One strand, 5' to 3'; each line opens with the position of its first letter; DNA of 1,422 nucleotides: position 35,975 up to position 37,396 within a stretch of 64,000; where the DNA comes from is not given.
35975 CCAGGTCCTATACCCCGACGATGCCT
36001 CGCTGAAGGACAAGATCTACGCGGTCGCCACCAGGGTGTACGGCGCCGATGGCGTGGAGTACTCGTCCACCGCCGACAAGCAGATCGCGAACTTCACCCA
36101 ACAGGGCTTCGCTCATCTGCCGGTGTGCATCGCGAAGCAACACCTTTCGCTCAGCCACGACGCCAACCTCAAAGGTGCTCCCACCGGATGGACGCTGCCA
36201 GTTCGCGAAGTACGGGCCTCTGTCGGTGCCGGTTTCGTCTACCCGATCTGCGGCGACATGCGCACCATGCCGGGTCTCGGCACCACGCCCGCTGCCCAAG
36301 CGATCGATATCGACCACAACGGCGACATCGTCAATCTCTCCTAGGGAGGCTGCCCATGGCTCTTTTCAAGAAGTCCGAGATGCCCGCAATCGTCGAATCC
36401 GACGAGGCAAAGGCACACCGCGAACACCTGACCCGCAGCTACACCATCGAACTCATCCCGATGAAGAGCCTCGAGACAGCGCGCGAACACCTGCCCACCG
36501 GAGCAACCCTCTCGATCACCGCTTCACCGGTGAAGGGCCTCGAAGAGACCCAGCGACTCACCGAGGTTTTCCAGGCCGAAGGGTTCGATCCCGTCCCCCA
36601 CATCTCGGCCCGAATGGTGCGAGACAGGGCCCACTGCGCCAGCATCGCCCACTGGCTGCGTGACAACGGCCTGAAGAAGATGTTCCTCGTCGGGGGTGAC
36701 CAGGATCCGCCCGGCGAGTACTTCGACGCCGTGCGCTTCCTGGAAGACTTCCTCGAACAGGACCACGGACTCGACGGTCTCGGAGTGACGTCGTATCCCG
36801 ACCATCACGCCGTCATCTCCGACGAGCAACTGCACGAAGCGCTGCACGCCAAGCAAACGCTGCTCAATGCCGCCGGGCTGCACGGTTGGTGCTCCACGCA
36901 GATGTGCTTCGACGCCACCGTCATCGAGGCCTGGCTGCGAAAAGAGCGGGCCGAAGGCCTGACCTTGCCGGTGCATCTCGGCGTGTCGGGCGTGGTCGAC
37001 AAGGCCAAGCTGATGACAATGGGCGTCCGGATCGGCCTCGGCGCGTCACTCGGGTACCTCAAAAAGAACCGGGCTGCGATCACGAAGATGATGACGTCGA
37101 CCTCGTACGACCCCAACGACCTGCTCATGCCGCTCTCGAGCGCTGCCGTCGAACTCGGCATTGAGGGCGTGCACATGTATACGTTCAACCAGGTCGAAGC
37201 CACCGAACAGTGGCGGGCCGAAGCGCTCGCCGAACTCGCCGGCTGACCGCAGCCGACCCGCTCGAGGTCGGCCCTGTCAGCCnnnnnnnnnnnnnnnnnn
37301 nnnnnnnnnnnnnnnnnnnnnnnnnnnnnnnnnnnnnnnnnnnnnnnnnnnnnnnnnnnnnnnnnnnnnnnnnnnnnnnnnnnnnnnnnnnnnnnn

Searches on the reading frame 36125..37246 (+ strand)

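Call 9: search_protein_families(library=pfam, proteins=[window:36125-37246:+])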
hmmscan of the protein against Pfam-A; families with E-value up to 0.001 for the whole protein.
window:36125-37246:+ (373 aa): 1 family
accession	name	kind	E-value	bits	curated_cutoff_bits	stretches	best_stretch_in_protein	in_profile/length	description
PF02219.23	MTHFR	-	0.00047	20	24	0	140-361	56-280/287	Methylenetetrahydrofolate reductase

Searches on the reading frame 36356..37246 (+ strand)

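Call 40: search_protein_families(library=ncbifam, proteins=[window:36356-37246:+], max_evalue=0.00001)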
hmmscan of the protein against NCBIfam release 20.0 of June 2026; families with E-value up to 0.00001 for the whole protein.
window:36356-37246:+ (296 aa): 1 family
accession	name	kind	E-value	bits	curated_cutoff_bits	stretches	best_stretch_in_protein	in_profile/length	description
TIGR00676.1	fadh2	equivalog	1.4e-08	34.4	293.7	1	62-285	43-269/275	methylenetetrahydrofolate reductase [NAD(P)H]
